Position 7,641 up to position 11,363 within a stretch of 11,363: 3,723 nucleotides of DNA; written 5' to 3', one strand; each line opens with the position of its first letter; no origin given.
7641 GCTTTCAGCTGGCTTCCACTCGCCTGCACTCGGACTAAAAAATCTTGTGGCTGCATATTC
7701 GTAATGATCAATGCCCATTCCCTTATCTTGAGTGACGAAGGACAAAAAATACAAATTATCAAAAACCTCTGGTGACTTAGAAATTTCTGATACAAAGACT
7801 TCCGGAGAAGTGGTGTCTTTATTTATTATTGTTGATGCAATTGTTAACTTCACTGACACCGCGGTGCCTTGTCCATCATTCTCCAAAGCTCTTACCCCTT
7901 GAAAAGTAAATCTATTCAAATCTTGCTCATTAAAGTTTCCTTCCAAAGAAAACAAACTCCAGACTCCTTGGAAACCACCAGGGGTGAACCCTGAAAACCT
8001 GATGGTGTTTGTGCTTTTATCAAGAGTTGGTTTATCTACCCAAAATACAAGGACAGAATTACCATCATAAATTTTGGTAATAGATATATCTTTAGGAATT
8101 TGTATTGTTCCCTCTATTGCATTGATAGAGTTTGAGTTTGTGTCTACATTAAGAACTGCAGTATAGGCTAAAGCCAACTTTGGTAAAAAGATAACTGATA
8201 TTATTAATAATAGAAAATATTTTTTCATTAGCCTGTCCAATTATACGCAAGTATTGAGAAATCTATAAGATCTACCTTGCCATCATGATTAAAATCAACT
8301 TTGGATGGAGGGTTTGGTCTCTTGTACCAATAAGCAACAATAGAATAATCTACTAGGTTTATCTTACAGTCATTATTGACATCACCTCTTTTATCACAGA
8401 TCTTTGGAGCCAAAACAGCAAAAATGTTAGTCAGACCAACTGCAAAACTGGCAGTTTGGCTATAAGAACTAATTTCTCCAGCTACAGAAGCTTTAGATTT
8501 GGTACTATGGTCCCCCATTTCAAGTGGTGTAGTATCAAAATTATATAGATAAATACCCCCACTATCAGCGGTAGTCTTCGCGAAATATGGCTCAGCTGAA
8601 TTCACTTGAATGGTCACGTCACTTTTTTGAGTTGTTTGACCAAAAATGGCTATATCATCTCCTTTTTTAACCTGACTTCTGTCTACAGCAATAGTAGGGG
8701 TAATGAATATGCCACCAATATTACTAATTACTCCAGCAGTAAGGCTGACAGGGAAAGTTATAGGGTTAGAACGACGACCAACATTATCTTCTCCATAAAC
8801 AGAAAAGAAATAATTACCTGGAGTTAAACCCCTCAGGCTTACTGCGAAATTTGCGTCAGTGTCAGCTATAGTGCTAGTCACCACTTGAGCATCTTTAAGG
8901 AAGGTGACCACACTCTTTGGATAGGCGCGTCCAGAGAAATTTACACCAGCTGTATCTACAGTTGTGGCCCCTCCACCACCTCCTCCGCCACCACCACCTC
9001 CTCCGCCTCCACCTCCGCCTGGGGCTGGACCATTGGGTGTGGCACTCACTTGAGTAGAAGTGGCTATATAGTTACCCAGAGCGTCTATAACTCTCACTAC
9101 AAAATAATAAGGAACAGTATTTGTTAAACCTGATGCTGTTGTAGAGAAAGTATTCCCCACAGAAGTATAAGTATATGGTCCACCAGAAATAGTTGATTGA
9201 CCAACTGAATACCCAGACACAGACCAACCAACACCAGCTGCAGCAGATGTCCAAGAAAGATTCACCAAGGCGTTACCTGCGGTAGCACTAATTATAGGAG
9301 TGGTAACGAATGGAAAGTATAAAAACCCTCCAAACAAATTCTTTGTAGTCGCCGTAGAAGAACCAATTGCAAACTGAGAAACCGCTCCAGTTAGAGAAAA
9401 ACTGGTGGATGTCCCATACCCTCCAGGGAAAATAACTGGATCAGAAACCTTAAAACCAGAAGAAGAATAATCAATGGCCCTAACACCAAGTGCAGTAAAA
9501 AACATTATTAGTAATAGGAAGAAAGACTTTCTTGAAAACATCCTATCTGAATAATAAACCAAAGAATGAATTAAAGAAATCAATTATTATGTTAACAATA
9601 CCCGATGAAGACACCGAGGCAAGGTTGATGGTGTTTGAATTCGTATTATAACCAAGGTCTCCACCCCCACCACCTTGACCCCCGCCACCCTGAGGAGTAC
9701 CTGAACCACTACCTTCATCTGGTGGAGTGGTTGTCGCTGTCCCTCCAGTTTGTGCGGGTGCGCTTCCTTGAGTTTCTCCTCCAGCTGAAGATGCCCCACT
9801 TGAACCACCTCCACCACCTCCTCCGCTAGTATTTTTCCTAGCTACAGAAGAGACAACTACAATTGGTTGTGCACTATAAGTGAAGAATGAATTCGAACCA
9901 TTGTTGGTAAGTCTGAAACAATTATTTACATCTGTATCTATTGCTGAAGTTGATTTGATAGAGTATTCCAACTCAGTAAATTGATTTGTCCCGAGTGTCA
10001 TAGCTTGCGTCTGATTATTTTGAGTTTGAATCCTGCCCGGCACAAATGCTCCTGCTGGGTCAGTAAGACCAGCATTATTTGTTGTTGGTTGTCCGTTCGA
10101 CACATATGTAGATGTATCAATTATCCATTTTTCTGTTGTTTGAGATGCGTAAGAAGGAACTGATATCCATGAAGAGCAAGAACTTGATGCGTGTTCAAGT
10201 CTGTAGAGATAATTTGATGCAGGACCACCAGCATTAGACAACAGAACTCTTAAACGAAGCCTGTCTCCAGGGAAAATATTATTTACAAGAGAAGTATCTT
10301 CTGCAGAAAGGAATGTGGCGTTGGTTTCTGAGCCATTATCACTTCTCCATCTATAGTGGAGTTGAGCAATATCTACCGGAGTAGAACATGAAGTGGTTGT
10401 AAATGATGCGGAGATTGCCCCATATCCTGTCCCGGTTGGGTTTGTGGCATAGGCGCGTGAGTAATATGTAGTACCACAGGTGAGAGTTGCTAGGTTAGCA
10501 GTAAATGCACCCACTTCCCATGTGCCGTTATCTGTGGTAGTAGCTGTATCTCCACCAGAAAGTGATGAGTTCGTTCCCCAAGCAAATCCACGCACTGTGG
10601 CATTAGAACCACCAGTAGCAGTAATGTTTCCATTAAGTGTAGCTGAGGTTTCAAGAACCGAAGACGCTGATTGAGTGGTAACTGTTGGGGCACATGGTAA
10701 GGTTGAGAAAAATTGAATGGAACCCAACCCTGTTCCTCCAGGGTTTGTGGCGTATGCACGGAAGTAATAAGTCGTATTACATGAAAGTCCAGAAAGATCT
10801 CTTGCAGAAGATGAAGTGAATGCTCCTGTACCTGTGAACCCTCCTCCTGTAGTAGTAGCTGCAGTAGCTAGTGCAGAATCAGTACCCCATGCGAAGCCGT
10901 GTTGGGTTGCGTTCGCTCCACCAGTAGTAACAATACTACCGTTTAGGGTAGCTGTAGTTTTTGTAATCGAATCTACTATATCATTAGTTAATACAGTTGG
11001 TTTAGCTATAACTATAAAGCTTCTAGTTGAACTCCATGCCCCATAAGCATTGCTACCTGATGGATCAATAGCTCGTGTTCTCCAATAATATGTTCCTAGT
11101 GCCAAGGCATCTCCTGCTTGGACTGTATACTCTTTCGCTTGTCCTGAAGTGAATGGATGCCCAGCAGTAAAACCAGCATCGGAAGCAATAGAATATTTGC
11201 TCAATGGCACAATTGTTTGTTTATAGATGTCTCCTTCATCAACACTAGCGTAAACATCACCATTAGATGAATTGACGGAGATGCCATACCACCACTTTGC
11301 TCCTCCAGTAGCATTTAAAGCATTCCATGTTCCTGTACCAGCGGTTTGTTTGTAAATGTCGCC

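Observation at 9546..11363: Giant FN3-repeat surface protein with Gly-rich spacers and an unusual C-terminal hydrophobic tail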

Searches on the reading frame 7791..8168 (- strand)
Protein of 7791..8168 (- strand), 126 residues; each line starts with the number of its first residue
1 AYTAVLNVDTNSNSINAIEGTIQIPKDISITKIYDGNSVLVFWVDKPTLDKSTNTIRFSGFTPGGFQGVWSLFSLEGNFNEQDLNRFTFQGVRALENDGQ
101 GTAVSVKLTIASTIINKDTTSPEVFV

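Call 51: search_solved_structures(query=window:7791-8168:-, max_evalue=1)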
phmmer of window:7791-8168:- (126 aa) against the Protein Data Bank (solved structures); distinct sequences matched with E-value up to 1: 6.
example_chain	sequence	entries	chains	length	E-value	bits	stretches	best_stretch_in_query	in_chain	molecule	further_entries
2z64_A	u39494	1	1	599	0.26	14.7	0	48-97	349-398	Toll-like receptor 4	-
8wqt_A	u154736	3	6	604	0.27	14.7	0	48-97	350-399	Toll-like receptor 4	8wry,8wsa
3vq1_A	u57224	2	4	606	0.27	14.6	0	48-97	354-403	Toll-like receptor 4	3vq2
8eb2_L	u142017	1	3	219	0.33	14.4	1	36-113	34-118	PA2.1 Fab Light Chain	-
5ijb_A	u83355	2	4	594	0.33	14.4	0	48-97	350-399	Toll-like receptor 4, Variable lymphocyte receptor B chimera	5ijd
5ijc_A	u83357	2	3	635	0.42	14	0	48-97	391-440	Toll-like receptor 4,Variable lymphocyte receptor B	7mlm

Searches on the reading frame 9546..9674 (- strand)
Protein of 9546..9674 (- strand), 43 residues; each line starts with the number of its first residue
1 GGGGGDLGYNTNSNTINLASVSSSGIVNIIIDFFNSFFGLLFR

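Call 76: find_homologous_proteins(query=A5, max_evalue=10)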
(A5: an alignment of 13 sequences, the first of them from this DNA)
Query A5 (13 sequences): 1040 candidates shared short words with the query, none scored E <= 10.
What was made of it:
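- On Exosortase/archaeosortase/rhombosortase C-terminal signals (PEP-, PGF-, GlyGly-CTERM and relatives): The tail-profile search of 5.8e9 proteins returned nothing at E<=10 because the profile is too short (call 76).
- Tried and rejected: The valid run gave no hit at E<=10 (call 76).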

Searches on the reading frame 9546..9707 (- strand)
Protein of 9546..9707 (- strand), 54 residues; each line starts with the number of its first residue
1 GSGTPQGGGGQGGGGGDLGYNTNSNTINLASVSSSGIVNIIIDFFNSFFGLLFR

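Call 41: search_protein_families(library=ncbifam, proteins=[window:9546-9707:-], max_evalue=10)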
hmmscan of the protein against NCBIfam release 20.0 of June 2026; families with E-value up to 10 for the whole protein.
seq(54 aa): 2 families
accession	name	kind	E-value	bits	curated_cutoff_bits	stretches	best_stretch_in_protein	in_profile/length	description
NF007706.0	PRK10401.1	equivalog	0.032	13.5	555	1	17-53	42-78/346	HTH-type transcriptional regulator GalS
TIGR01975.1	isoAsp_dipep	equivalog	0.14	11.3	331.25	1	13-41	67-95/389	beta-aspartyl-peptidase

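Call 42: search_protein_families(library=pfam, proteins=[window:9546-9707:-], max_evalue=10)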
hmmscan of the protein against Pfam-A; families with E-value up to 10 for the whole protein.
seq(54 aa): 0 families

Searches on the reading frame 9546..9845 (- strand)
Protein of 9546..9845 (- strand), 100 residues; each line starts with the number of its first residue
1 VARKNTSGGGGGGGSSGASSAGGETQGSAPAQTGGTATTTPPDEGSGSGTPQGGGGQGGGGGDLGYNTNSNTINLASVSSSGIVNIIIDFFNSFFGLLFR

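Call 41: search_protein_families(library=ncbifam, proteins=[window:9546-9845:-], max_evalue=10)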
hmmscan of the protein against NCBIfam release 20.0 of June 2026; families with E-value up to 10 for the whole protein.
seq(100 aa): 1 family
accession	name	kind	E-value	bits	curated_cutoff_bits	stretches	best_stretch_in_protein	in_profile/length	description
NF007706.0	PRK10401.1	equivalog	0.11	11.8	555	1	63-99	42-78/346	HTH-type transcriptional regulator GalS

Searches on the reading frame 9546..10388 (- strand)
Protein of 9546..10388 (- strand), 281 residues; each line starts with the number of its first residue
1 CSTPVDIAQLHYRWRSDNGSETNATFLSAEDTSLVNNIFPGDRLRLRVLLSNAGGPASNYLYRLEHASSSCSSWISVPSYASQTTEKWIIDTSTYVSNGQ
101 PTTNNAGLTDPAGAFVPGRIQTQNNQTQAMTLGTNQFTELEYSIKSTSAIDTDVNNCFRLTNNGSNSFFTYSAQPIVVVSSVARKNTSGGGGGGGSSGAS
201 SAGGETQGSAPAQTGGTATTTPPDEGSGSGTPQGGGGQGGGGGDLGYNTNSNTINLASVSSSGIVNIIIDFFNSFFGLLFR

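Call 37: predict_structure(alignment_id=A2)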
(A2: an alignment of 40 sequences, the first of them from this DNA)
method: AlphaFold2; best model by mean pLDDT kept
length: 281 residues; sequences in the alignment: 40
mean_pLDDT: 81.0   pTM: 0.67
mean pLDDT of the five models: 81.0, 80.8, 80.8, 80.7, 80.5
residues with pLDDT >= 90: 172; 70-90: 27; 50-70: 22; < 50: 60
segments of 3 or more residues with pLDDT < 50: 189-218, 233-260
pLDDT, mean of each block of 10 residues (from residue 1): 90 97 96 95 97 96 97 97 91 98 95 98 98 98 97 97 97 98 66 43 39 45 60 48 40 44 70 85 74
secondary structure, 60 per line:
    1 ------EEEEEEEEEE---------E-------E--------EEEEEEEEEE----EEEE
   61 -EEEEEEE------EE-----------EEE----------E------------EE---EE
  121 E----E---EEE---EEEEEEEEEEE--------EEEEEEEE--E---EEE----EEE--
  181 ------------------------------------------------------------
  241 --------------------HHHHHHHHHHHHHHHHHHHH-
elements in order: E7-16 E43-52 E57-60 E62-68 E88-90 E119-121 E130-132 E136-146 E155-162 E169-171 E176-178 H261-280
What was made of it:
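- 9843..10385 (-): 'HYRWR…CFRLTN' β-sandwich domain (~175 aa, residues 327-507). It belongs to a large family not curated in Pfam or NCBIfam. AlphaFold pLDDT>95 (call 37).
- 9546..9659 (-): C-terminal tail (residues 569-606): junction D-L-G-Y, 'NLASV', 'SSG', then the amphipathic helix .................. (about 9549-9608). AlphaFold helix at pLDDT 70-85 (call 37).
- On PBP5-type C-terminal amphipathic membrane anchor (functional class, not a homology family): AlphaFold helix over model residues 261-280 (call 37).
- AlphaFold models a helix over the last 20 residues at pLDDT 70-85, after a disordered Gly segment (call 37). It is predicted to be helical (call 37).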

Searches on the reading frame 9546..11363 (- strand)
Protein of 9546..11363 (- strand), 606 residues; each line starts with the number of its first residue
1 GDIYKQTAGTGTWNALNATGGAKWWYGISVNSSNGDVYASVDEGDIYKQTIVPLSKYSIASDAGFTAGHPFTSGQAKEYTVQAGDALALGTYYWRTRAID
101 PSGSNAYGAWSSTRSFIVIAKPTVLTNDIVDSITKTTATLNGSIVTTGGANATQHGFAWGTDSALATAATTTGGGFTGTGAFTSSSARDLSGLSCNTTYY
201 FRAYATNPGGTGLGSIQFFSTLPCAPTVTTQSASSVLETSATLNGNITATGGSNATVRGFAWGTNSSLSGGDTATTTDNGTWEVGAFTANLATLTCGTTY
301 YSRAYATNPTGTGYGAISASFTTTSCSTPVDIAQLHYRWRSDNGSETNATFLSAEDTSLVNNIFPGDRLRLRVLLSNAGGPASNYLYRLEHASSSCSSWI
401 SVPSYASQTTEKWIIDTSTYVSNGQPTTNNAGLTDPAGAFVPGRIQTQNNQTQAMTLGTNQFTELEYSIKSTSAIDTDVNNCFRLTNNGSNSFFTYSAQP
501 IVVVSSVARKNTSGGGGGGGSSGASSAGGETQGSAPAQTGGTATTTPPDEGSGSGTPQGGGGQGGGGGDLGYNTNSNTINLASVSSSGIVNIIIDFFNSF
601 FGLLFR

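Call 5: search_protein_families(library=pfam, proteins=[window:9546-11363:-], max_evalue=0.1)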
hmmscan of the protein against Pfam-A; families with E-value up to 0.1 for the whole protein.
window:9546-11363:- (606 aa): 1 family
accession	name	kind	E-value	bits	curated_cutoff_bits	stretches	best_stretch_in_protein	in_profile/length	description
PF19944.4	DUF6406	-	0.087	13.5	26.9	0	72-106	41-75/84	Family of unknown function (DUF6406)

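Call 6: search_protein_families(library=ncbifam, proteins=[window:9546-11363:-], max_evalue=0.1)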
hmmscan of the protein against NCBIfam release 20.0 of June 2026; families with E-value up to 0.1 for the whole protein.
window:9546-11363:- (606 aa): 0 families

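Call 8: find_homologous_proteins(query=window:9546-11363:-)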
Query window:9546-11363:- (606 aa): 1852 proteins with E <= 0.001 among 8000 candidates; the best 120 are listed.
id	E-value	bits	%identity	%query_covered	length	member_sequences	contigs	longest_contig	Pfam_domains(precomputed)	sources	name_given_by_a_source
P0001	0.0e+0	1191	100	92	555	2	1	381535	-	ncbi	-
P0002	5.5e-161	555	59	35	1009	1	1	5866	PF13385.14,PF02210.32,PF01471.24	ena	-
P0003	7.0e-135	469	41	39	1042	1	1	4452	PF16974.12,PF25059.2,PF19081.7,PF00041.28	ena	-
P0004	2.5e-123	431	45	38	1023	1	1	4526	PF09603.16,PF16974.12,PF25059.2,PF00041.28,PF10179.16,PF16656.12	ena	-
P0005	1.2e-122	429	43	39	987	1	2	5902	PF16974.12,PF25059.2,PF00041.28,PF26747.1,PF10179.16,PF16656.12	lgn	-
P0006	1.4e-120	422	42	39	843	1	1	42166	PF16655.13,PF16974.12,PF25059.2,PF23376.2,PF17964.8,PF00041.28,PF26747.1,PF10179.16,PF16656.12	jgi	jgi:hypothetical protein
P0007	5.1e-116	407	43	41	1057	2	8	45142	PF16974.12,PF25059.2,PF00041.28,PF10179.16,PF16656.12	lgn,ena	-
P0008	7.7e-113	396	42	37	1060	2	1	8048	PF16655.13,PF16974.12,PF25059.2,PF23376.2,PF21466.4,PF00041.28,PF26747.1,PF10179.16,PF16656.12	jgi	-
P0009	3.5e-107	378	41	40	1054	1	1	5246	PF09603.16,PF16974.12,PF25059.2,PF00041.28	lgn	-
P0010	4.4e-106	374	51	38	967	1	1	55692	PF16974.12,PF00041.28,PF10179.16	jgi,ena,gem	-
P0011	3.4e-105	371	43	39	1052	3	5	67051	PF16974.12,PF25059.2,PF00041.28,PF10179.16,PF16656.12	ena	-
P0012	5.4e-104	367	43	38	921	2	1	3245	PF16974.12,PF25059.2,PF00041.28,PF10179.16,PF16656.12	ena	-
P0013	1.2e-103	366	44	39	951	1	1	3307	PF09603.16,PF16974.12,PF25059.2,PF00041.28,PF10179.16,PF16656.12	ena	-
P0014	1.2e-103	366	39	42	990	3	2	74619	PF16655.13,PF16974.12,PF25059.2,PF07675.19,PF00041.28,PF10179.16,PF16656.12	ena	-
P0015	8.3e-103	363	40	39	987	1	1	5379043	PF16974.12,PF25059.2,PF11061.15,PF00041.28,PF26747.1,PF10179.16,PF16656.12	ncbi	-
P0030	3.9e-99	351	54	40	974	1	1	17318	-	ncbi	-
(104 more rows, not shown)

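Call 9: find_encoding_contigs(protein=P0001, flank=10000, max_places=4)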
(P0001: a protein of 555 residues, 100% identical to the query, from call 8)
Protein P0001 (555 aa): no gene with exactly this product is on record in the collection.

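Call 10: list_cluster_members(proteins=[P0001])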
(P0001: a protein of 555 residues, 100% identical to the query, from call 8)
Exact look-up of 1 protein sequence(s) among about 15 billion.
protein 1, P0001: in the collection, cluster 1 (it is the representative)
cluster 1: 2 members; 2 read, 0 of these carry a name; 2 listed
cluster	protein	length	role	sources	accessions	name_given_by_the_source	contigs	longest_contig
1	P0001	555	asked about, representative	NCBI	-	-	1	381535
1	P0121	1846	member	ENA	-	-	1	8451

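Call 13: find_encoding_contigs(protein=P0121, flank=10000, max_places=4)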
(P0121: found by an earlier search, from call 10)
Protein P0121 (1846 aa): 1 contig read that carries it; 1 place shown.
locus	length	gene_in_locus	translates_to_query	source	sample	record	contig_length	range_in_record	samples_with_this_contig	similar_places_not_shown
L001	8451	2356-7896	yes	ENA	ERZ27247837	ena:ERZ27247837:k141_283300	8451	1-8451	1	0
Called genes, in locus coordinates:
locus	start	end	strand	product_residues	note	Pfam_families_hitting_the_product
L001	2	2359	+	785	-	?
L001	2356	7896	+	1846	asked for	-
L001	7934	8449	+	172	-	?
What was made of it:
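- Tried and rejected: The full gene came instead from cluster member P0121 (calls 10, 13).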

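Call 18: search_protein_families(library=pfam, proteins=[P0121, P0030, P0006, L001:2-2356:+], max_evalue=0.01)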
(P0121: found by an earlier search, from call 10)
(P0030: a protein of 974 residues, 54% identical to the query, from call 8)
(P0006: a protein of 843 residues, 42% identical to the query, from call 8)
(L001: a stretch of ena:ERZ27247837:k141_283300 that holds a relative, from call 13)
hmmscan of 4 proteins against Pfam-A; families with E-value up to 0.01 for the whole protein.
P0121 (1846 aa): 0 families

P0030 (974 aa): 1 family
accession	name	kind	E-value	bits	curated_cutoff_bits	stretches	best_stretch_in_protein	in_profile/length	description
PF10179.15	NDNF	-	0.00074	20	27.3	1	654-693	78-117/127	Neuron-derived neurotrophic factor, first Fn(III) domain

P0006 (843 aa): 11 families
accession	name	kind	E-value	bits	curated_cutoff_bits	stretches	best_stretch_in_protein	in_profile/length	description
PF25059.1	FN3_DSCAM-DSCAML_C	-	2.2e-19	70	39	0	478-514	47-82/89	DSCAM/DSCAML C-terminal Fn3-like domain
PF00041.27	fn3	-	1.8e-17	63.8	25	0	566-604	42-78/84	Fibronectin type III domain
PF16974.11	NAR2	-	1.8e-15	57.2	26.6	0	470-506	87-125/142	High-affinity nitrate transporter accessory, Ig-like domain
PF16656.11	Pur_ac_phosph_N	-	3.4e-15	56.8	30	0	328-401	5-84/93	Purple acid Phosphatase, N-terminal domain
PF23376.1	Fn3_VIN3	-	1.8e-10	41.7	33.9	0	279-315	61-97/99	VIN3-like, fibronectin type-III domain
PF16655.11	PhoD_N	-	4.4e-09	37.2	30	0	361-398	43-80/90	PhoD-like phosphatase, N-terminal domain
PF17964.7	Big_10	-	1.4e-07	32.3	22.9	0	481-523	47-89/164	Bacterial Ig domain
PF10179.15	NDNF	-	4.9e-06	27.1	27.3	0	280-301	91-112/127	Neuron-derived neurotrophic factor, first Fn(III) domain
PF04775.20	Bile_Hydr_Trans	-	0.0013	19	27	0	84-126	7-49/126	Acyl-CoA thioester hydrolase/BAAT N-terminal region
PF24169.1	Fn3-I_PB4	-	0.0047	17.8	27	0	256-294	31-65/88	Straight fiber protein PB4 first Fn3-like domain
PF19743.5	ASTN1_2_fn3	-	0.0073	17.1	24.3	0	357-406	67-117/123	ASTN1/2 Fn3 domain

L001:2-2356:+ (785 aa): 0 families
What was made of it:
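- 10692..11003 (-): FN3-like repeat, 8th of 9 in the full protein (residues 121-224). Homologue P0006 passes the Pfam fn3 threshold (call 18).
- On Fibronectin type III domain: No hit on the fragment or P0121 at E<=0.1/0.01 (calls 5, 18). Homologue P0006 reaches 63.8 bits (cut-off 25) summed over its repeats (call 18).
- Checked: No Pfam fn3 hit on the protein itself reaches E 0.1 (calls 5, 18).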

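Call 33: search_protein_families(library=ncbifam, proteins=[P0121, P0030], max_evalue=0.01)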
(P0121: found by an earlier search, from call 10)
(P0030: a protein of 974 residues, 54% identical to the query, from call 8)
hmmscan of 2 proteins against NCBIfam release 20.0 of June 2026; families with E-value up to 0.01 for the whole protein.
P0121 (1846 aa): 0 families

P0030 (974 aa): 1 family
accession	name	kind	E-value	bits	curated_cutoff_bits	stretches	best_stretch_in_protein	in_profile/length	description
NF049889.1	AlphArabdaseBT0360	equivalog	1.6e-05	23.7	600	1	255-345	37-127/639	arabinan endo-1,5-alpha-L-arabinosidase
